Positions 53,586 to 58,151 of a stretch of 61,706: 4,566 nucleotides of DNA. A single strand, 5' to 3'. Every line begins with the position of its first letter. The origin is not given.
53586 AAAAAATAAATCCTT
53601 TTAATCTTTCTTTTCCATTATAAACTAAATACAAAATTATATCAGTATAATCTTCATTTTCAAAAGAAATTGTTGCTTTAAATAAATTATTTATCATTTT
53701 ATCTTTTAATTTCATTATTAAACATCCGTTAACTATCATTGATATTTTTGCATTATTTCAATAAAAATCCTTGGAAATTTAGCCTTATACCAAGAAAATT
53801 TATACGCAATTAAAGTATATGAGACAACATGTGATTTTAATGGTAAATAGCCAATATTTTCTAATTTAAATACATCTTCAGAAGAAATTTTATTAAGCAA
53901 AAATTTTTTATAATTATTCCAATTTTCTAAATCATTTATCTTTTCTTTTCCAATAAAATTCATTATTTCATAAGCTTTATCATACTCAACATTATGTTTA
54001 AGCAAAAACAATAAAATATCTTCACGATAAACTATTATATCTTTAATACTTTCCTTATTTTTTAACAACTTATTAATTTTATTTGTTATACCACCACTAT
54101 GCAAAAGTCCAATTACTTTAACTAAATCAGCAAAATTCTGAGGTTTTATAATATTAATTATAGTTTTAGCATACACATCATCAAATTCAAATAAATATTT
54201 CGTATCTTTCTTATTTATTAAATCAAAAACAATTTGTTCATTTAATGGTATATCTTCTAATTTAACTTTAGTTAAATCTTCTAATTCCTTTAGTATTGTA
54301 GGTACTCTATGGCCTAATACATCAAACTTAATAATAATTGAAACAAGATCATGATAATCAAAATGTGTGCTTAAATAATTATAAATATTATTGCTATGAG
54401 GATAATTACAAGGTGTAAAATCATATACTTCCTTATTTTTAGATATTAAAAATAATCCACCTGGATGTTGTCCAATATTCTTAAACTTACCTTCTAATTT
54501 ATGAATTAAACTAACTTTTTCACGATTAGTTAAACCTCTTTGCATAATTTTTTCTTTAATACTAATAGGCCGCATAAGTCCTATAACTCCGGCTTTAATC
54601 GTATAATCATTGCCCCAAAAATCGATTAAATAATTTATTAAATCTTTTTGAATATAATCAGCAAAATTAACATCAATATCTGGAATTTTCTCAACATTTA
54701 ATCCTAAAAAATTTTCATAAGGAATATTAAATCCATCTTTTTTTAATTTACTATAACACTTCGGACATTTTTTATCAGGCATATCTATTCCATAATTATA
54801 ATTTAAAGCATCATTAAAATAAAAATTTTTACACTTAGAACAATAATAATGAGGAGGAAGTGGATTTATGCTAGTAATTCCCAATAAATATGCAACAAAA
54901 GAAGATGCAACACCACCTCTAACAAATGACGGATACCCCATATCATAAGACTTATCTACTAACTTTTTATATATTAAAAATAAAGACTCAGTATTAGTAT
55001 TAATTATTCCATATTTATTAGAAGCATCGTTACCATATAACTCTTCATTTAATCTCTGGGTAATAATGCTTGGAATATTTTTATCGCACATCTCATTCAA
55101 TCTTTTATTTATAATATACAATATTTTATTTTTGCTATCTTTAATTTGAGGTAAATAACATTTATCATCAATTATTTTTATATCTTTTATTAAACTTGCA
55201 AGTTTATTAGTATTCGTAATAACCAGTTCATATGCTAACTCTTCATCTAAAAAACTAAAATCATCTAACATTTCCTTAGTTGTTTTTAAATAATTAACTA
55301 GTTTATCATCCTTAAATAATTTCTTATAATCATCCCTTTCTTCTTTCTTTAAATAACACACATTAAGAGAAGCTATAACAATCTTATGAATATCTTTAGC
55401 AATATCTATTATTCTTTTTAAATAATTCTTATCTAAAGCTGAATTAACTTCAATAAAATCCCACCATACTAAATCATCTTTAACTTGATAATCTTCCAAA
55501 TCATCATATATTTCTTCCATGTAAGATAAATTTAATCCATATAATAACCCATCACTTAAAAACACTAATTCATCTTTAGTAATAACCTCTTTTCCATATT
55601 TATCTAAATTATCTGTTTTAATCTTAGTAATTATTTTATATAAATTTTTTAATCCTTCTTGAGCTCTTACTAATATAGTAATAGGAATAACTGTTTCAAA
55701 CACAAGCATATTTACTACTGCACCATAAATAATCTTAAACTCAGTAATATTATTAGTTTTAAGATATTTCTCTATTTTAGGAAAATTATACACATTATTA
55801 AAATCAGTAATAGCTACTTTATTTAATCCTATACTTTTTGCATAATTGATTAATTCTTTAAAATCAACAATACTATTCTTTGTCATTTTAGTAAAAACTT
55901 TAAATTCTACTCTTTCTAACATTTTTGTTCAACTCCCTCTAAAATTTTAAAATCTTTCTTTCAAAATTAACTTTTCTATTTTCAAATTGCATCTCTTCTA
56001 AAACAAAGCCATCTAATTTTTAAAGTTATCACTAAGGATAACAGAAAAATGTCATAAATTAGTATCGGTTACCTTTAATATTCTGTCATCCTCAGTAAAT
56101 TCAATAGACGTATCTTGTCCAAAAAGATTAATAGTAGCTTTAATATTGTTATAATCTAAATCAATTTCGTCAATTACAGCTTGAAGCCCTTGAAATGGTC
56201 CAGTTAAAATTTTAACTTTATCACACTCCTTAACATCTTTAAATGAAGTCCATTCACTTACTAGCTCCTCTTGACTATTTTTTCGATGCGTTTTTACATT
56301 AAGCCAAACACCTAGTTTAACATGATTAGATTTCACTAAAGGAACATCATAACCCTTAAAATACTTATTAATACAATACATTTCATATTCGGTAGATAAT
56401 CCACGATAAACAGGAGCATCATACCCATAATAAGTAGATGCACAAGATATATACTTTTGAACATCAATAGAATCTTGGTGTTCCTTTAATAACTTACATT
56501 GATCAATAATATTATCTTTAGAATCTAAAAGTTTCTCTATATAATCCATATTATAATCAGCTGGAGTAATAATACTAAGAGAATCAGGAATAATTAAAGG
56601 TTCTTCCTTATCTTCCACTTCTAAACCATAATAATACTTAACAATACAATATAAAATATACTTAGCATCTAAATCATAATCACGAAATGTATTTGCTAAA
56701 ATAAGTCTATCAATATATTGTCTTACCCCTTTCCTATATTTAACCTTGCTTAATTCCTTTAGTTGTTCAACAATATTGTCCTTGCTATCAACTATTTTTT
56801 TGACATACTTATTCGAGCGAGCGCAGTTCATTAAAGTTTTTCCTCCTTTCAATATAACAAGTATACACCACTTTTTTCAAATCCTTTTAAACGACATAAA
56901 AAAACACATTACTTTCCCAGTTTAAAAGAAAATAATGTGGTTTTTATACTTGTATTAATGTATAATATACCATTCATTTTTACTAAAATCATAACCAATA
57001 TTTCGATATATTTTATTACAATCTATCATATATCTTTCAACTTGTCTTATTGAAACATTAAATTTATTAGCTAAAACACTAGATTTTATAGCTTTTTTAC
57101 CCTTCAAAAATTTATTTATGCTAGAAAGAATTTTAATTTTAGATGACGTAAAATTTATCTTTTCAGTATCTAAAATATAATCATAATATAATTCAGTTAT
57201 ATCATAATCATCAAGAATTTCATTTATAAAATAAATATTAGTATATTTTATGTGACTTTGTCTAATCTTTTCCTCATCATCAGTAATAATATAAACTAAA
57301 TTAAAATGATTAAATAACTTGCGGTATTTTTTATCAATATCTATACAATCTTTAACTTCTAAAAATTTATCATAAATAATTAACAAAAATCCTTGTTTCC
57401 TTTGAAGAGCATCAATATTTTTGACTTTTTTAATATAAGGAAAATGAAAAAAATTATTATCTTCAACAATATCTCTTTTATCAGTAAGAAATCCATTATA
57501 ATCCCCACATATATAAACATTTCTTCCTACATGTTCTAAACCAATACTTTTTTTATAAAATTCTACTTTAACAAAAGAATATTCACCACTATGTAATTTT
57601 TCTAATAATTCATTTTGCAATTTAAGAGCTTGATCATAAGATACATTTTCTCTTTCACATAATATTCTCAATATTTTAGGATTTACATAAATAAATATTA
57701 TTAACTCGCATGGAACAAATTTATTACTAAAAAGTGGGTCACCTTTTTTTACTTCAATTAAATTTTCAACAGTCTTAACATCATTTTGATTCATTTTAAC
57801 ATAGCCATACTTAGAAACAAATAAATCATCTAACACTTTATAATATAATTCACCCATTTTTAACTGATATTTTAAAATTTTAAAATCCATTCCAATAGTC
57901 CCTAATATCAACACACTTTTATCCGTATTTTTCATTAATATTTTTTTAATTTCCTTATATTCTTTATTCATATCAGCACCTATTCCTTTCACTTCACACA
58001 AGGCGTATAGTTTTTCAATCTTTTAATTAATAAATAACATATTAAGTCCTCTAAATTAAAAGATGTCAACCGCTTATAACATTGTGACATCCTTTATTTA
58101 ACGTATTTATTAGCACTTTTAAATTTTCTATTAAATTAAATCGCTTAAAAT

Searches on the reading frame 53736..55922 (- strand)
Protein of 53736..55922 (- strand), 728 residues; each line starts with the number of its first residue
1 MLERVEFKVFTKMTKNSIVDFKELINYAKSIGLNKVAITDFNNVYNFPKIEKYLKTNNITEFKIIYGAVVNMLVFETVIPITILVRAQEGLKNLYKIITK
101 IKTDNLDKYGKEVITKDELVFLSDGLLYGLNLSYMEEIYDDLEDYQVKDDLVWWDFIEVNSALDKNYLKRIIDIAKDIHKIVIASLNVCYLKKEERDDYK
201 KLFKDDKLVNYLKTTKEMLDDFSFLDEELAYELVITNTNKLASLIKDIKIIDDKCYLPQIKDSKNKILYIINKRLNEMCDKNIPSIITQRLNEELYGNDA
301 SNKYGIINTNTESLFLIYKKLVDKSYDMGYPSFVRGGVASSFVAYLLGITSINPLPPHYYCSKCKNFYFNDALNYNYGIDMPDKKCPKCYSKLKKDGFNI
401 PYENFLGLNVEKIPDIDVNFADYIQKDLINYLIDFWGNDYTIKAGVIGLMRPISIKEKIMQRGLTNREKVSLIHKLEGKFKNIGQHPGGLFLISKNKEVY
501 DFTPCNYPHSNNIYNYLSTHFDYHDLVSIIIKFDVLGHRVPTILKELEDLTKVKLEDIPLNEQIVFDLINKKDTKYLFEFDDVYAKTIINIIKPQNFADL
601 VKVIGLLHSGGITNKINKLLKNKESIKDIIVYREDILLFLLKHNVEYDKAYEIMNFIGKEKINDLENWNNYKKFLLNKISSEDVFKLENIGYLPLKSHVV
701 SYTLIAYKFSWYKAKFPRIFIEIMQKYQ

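Call 3: search_protein_families(library=pfam, proteins=[window:53736-55922:-], max_evalue=0.01)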
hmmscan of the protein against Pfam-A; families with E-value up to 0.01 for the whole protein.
window:53736-55922:- (728 aa): 3 families
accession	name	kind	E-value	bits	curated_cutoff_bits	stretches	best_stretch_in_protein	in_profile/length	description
PF07733.18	DNA_pol3_alpha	-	1.3e-34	120.4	23.9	2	270-452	6-140/260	Bacterial DNA polymerase III alpha NTPase domain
PF17657.6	DNA_pol3_finger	-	7.3e-15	55.1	22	1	541-666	2-152/166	Bacterial DNA polymerase III alpha subunit finger domain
PF02811.25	PHP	-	2.3e-11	44.8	26.4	1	12-127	7-119/164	PHP domain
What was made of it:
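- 53736..55922 (-): Truncated PolC-type polymerase core (728 aa): PHP-palm-fingers, no DnaQ exonuclease, degenerate PHP site, catalytic Asp residues kept. Pfam PHP, DNA_pol3_alpha and finger domains (call 3).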

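Call 4: search_protein_families(library=padloc, proteins=[window:53736-55922:-], max_evalue=0.01)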
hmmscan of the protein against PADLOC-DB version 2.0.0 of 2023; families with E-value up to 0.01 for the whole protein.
window:53736-55922:- (728 aa): 0 families

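Call 5: search_protein_families(library=ncbifam, proteins=[window:53736-55922:-], max_evalue=0.01)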
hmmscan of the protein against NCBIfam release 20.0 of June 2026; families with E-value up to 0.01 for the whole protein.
window:53736-55922:- (728 aa): 12 families
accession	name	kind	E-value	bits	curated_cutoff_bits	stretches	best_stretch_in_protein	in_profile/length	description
NF001688.0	PRK00448.1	equivalog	3.6e-144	482.1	873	2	81-720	617-1297/1445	PolC-type DNA polymerase III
TIGR01405.1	polC_Gram_pos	equivalog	5.4e-134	448.4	1043.45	2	81-720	383-1063/1211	DNA polymerase III subunit alpha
NF004226.0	PRK05673.1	equivalog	4.7e-34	117.5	1002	2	17-356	20-385/1146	DNA polymerase III subunit alpha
TIGR00594.1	polc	superfamily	2.7e-32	111.8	434.35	2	463-636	487-663/1022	DNA polymerase III subunit alpha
NF004225.0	PRK05672.1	subfamily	2.1e-22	79.1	939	2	22-354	25-372/1047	error-prone DNA polymerase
NF005582.0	PRK07279.1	equivalog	9e-21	73.6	1279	2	16-358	15-324/1033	DNA polymerase III subunit alpha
NF005516.0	PRK07135.1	equivalog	1.4e-17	63.2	1084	2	471-723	428-707/974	DNA polymerase III DnaE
NF005298.0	PRK06826.1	equivalog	3.7e-17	61.3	1260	2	466-637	488-657/1151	DNA polymerase III subunit alpha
NF005377.0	PRK06920.1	equivalog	1.2e-12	46.6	1806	2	461-637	468-644/1108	DNA polymerase III subunit alpha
NF004550.0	PRK05898.1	equivalog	1.7e-11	43.1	1182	1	468-631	423-586/971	DNA polymerase III subunit alpha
NF005617.0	PRK07374.1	equivalog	6.5e-11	40.9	1653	2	466-642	504-681/1170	DNA polymerase III subunit alpha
NF007079.0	PRK09532.1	equivalog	3e-06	25.7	1525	0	545-643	601-699/876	DNA polymerase III subunit alpha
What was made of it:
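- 53736..55922 (-): NCBIfam PolC score is 482 bits against a cutoff of 873 (call 5).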

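Call 15: search_protein_families(library=phrogs, proteins=[window:53736-55922:-], max_evalue=0.001)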
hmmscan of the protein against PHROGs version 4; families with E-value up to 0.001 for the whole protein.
window:53736-55922:- (728 aa): 3 families
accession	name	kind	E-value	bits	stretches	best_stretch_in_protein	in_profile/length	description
phrog_405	-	DNA, RNA and nucleotide metabolism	1.3e-46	160.1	2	16-356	57-426/1190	DNA polymerase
phrog_11165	-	DNA, RNA and nucleotide metabolism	3.6e-13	49.4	1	473-720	219-502/782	DNA polymerase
phrog_7513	-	unknown function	1.2e-07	32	1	17-101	25-115/461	-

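Call 76: search_dna_similar(query=window:53736-55922:-, collection=phages, mode=protein, max_evalue=1e-10, max_rows=15)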
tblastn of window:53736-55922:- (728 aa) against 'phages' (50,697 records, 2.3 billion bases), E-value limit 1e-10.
Records with a match: 23; places in all: 23; records where one place covers at least 80% of the query: 14.
Best place of each record, by identity: <60% 23.
By first word of the organism name: Bacteriophage 15; Listeria 6; Enterococcus 1; Staphylococcus 1.
By host as written in the record: - 15; Listeria monocytogenes 6; Enterococcus faecalis 1; Staphylococcus aureus 1.
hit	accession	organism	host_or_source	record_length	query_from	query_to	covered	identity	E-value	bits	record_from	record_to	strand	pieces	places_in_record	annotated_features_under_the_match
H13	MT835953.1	Bacteriophage sp.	human fecal samples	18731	33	717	94%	29.6%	8e-74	267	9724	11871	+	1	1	record has no annotation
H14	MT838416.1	Bacteriophage sp.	human fecal samples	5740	58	717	91%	30.3%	4e-81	288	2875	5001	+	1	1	record has no annotation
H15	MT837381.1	Bacteriophage sp.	human fecal samples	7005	28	717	95%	28.9%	6e-68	249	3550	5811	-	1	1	record has no annotation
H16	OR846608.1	Enterococcus phage Efs 1-1-1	Enterococcus faecalis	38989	82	720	88%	30.9%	2e-82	292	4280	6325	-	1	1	record has no annotation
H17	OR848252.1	Listeria phage LM 4-14-1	Listeria monocytogenes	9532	81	720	88%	30.6%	8e-82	290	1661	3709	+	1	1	record has no annotation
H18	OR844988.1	Staphylococcus phage SA 1306 Kay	Staphylococcus aureus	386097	81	717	88%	30.3%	7e-76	273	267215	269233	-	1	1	record has no annotation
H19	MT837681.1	Bacteriophage sp.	human fecal samples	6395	83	717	87%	29.9%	8e-77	275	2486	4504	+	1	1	record has no annotation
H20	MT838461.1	Bacteriophage sp.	human fecal samples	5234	32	723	95%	27.2%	1e-69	254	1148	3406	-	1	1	record has no annotation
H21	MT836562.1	Bacteriophage sp.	human fecal samples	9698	3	654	90%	28.8%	3e-72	262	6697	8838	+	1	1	record has no annotation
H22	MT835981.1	Bacteriophage sp.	human fecal samples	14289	81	720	88%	29.3%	2e-74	268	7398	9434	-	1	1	record has no annotation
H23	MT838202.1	Bacteriophage sp.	human fecal samples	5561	83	720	88%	29.4%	3e-66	244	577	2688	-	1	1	record has no annotation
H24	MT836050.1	Bacteriophage sp.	human fecal samples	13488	81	723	88%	28.6%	1e-70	257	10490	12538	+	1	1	record has no annotation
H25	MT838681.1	Bacteriophage sp.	human fecal samples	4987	83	717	87%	28.8%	2e-73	265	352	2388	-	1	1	record has no annotation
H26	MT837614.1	Bacteriophage sp.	human fecal samples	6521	81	723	88%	28.3%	1e-69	254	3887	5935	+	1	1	record has no annotation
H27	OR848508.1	Listeria phage LM 4-14-1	Listeria monocytogenes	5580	151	720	78%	30.8%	5e-73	264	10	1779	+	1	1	record has no annotation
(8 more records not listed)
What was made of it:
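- Tried and rejected: The polymerase hits in 'phages' are about 30% identical generic PolC-like fragments (call 76).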

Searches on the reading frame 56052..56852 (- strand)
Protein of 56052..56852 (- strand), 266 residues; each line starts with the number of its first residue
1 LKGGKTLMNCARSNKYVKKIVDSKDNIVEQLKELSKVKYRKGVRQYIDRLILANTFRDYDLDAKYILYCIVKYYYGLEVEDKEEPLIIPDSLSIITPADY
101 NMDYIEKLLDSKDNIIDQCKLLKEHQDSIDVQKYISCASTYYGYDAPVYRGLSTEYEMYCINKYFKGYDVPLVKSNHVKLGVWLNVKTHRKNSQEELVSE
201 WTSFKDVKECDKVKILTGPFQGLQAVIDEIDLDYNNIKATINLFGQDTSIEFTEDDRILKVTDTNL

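Call 3: search_protein_families(library=pfam, proteins=[window:56052-56852:-], max_evalue=0.01)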
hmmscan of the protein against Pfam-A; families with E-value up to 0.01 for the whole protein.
window:56052-56852:- (266 aa): 1 family
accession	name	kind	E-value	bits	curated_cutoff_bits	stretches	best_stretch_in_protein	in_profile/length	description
PF00467.35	KOW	-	0.00023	21.3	22.3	1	211-233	3-25/32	KOW motif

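Call 4: search_protein_families(library=padloc, proteins=[window:56052-56852:-], max_evalue=0.01)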
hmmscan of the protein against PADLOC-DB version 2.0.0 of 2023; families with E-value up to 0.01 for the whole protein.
window:56052-56852:- (266 aa): 0 families

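Call 5: search_protein_families(library=ncbifam, proteins=[window:56052-56852:-], max_evalue=0.01)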
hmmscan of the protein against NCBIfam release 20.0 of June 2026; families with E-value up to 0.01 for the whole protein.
window:56052-56852:- (266 aa): 4 families
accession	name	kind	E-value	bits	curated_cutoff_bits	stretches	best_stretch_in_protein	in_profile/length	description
TIGR00922.1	nusG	equivalog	3.1e-08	33.6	135.7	1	196-253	108-165/172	transcription termination/antitermination protein NusG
TIGR01956.2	NusG_myco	equivalog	2e-06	27.6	150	1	201-253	180-232/239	transcription termination/antitermination protein NusG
NF033641.1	antiterm_LoaP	exception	0.0002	21.5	125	1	208-251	115-158/166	antiterminator LoaP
TIGR00405.1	KOW_elon_Spt5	equivalog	0.002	18.2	69.95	0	203-238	83-118/145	transcription elongation factor Spt5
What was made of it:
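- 56052..56852 (-): 'C3' protein (266 aa): tandem N-terminal repeat plus NusG-type KOW domain, no NGN domain detected. KOW and nusG C-terminal hits (calls 3, 5).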

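Call 15: search_protein_families(library=phrogs, proteins=[window:56052-56852:-], max_evalue=0.001)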
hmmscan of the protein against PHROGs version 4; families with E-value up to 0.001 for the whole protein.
window:56052-56852:- (266 aa): 1 family
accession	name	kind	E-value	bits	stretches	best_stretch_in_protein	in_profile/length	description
phrog_6386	-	transcription regulation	3.5e-05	24.7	1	206-253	125-172/179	transcription antiterminator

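Call 103: search_solved_structures(query=A5, max_evalue=1)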
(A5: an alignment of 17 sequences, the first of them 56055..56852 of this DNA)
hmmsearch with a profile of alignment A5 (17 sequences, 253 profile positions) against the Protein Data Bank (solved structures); distinct sequences matched with E-value up to 1: 66 (the best 60 are shown).
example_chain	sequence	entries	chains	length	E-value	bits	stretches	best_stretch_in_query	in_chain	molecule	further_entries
1nz9_A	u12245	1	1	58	5.1e-11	45.9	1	194-241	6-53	TRANSCRIPTION ANTITERMINATION PROTEIN NUSG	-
2lq8_A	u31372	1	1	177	1.6e-09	41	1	180-239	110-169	Transcription antitermination protein nusG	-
1m1g_A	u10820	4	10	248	4.2e-09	39.6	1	189-242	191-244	Transcription antitermination protein nusG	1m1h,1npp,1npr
2xhc_A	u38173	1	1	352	4.2e-09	39.6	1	180-239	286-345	TRANSCRIPTION ANTITERMINATION PROTEIN NUSG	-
8ehq_G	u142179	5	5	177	1.3e-08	38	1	193-241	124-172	Transcription termination/antitermination protein NusG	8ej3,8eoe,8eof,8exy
2mi6_A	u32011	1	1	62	6.7e-08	35.6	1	193-241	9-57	Transcription termination/antitermination protein NusG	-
8syi_G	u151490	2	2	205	1e-07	35.1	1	188-242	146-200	Transcription termination/antitermination protein NusG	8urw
6duq_M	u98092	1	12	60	2.2e-07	34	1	195-242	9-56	Transcription termination/antitermination protein NusG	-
8g2u_u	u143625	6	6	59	2.2e-07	33.9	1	195-242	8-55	Transcription termination/antitermination protein NusG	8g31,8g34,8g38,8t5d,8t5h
2kvq_G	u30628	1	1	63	2.7e-07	33.7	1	195-242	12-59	Transcription antitermination protein nusG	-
8e74_Z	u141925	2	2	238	9.6e-07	31.9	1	194-241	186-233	Transcription termination/antitermination protein NusG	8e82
8eos_G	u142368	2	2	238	9.6e-07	31.9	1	194-241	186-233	Transcription termination/antitermination protein NusG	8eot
9w0n_7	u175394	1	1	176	2.2e-06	30.7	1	195-242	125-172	Transcription termination/antitermination protein NusG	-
2jvv_A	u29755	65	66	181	2.4e-06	30.6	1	195-242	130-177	Transcription antitermination protein nusG | Transcription termination/antitermination protein NusG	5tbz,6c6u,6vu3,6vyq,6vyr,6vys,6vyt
5ms0_F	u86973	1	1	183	2.4e-06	30.6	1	195-242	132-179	Transcription termination/antitermination protein NusG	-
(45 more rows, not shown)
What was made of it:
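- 56052..56852 (-): The family profile matches NusG KOW structures at 5e-11 (call 103).
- On NusG/RfaH/LoaP family, for C3: The KOW domain is present (profile against NusG KOW structures, 5e-11; call 103).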

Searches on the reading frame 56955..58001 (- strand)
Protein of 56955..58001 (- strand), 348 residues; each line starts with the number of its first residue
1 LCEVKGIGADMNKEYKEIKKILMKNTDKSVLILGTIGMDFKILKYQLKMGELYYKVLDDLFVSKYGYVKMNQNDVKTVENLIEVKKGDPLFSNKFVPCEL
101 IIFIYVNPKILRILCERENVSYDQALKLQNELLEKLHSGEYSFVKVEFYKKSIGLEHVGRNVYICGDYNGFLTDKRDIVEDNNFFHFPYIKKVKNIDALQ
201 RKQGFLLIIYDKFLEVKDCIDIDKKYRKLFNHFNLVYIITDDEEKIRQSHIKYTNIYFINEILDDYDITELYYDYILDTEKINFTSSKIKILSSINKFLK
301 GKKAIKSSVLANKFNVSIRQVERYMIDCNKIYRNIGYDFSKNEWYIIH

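Call 3: search_protein_families(library=pfam, proteins=[window:56955-58001:-], max_evalue=0.01)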
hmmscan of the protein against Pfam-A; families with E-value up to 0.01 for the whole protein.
window:56955-58001:- (348 aa): 0 families

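Call 4: search_protein_families(library=padloc, proteins=[window:56955-58001:-], max_evalue=0.01)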
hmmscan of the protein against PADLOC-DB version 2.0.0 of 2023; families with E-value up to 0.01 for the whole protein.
window:56955-58001:- (348 aa): 0 families

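Call 5: search_protein_families(library=ncbifam, proteins=[window:56955-58001:-], max_evalue=0.01)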
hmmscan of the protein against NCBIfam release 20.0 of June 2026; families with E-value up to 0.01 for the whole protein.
window:56955-58001:- (348 aa): 0 families

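Call 15: search_protein_families(library=phrogs, proteins=[window:56955-58001:-], max_evalue=0.001)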
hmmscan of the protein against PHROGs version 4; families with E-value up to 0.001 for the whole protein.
window:56955-58001:- (348 aa): 0 families

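Call 102: search_solved_structures(query=A4, max_evalue=1)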
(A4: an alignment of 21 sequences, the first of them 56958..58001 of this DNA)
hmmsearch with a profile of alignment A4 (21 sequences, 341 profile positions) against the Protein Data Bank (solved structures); distinct sequences matched with E-value up to 1: 2.
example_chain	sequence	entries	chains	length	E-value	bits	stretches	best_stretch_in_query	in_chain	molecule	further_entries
9jkl_A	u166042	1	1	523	0.22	13.8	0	257-298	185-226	Lysine--tRNA ligase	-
2x48_A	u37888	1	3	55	0.45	12.7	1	295-317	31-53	CAG38821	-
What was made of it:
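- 56955..58001 (-): 'C2' protein (348 aa): first gene of the cassette, with a conserved C-terminal HTH-like segment. No Pfam or PDB hit (calls 3, 102).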
